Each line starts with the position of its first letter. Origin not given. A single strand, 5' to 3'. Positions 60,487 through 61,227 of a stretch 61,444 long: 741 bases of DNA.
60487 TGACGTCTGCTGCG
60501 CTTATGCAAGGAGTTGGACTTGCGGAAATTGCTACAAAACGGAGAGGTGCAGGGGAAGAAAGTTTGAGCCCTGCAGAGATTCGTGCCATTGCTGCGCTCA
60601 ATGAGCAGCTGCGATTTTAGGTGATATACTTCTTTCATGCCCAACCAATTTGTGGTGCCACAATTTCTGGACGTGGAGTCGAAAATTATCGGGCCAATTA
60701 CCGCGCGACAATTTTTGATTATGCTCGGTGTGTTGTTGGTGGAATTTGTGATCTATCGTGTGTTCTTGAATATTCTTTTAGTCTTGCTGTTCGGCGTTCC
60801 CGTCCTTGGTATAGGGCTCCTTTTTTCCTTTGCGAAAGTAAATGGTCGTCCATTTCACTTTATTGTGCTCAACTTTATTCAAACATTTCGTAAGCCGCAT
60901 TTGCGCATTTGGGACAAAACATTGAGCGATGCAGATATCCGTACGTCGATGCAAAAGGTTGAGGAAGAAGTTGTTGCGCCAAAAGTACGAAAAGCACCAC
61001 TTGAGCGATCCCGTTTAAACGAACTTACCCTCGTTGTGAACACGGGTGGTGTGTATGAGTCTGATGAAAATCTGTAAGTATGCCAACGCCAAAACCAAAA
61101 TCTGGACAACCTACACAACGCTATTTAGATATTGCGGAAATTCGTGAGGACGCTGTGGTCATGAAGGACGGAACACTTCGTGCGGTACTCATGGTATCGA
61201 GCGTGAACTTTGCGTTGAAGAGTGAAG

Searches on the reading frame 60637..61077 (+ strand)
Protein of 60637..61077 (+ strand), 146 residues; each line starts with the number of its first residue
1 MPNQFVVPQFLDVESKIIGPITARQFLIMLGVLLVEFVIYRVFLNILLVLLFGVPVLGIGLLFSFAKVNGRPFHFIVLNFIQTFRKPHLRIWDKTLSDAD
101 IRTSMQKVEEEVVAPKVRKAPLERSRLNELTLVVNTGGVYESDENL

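Call 34: find_encoding_contigs(protein=window:60637-61077:+, flank=10000, max_places=4)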
Protein window:60637-61077:+ (146 aa): 4 contigs read that carry it; 4 places shown.
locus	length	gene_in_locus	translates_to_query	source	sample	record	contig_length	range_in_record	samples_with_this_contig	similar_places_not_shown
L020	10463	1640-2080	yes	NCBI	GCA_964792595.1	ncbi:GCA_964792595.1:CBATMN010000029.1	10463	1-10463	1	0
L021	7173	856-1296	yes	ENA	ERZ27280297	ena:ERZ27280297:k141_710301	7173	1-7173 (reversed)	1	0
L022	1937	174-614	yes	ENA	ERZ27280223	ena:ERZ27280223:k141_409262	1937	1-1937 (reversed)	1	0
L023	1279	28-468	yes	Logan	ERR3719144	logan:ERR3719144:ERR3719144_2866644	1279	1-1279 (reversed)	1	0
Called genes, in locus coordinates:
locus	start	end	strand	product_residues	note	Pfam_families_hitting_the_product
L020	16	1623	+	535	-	-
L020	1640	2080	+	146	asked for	PF12666:PrgI (weak)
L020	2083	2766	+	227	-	PF26593:TraC-like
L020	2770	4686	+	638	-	PF01935:DUF87 (weak), PF12846:AAA_10 (faint), PF19044:P-loop_TraG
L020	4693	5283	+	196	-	-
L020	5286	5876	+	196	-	-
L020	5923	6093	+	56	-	-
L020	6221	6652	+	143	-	PF01475:FUR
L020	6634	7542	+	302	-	PF01297:ZnuA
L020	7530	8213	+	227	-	PF00005:ABC_tran, PF13304:AAA_21 (faint)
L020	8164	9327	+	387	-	PF07907:YibE_F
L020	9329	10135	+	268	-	PF00950:ABC-3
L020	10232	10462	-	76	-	?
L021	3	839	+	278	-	?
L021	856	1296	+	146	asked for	PF12666:PrgI (weak)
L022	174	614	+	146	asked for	PF12666:PrgI (weak)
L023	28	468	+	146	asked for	PF12666:PrgI (weak)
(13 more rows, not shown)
